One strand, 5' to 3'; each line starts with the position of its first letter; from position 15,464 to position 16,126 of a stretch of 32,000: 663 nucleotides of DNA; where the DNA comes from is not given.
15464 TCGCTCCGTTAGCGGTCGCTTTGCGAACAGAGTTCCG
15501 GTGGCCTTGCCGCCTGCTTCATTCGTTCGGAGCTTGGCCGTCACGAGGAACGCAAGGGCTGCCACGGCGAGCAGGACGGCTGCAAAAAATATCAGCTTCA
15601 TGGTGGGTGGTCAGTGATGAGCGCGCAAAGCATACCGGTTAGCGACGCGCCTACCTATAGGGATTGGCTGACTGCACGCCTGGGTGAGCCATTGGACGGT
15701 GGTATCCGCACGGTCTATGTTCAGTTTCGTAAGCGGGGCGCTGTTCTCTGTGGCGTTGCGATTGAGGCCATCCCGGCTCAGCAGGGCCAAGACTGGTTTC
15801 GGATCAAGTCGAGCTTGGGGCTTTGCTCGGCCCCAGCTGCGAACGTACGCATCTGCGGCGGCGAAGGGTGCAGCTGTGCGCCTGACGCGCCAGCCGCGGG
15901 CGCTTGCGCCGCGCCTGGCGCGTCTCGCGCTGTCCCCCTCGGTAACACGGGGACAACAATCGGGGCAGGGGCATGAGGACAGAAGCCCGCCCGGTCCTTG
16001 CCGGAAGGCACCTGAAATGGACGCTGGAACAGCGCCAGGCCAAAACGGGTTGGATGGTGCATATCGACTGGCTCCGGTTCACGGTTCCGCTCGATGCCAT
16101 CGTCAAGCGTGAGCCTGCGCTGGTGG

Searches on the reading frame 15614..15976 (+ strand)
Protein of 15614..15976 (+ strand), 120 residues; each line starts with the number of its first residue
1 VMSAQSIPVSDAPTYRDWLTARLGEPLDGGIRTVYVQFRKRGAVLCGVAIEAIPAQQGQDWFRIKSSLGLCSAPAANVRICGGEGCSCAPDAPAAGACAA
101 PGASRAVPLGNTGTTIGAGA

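Call 43: search_protein_families(library=pfam, proteins=[window:15614-15976:+], max_evalue=1)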
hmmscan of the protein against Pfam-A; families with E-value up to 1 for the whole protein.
window:15614-15976:+ (120 aa): 1 family
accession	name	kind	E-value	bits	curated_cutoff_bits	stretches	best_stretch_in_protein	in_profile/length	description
PF08027.17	Albumin_I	-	0.058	13.5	27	1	69-101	3-33/33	Albumin I chain b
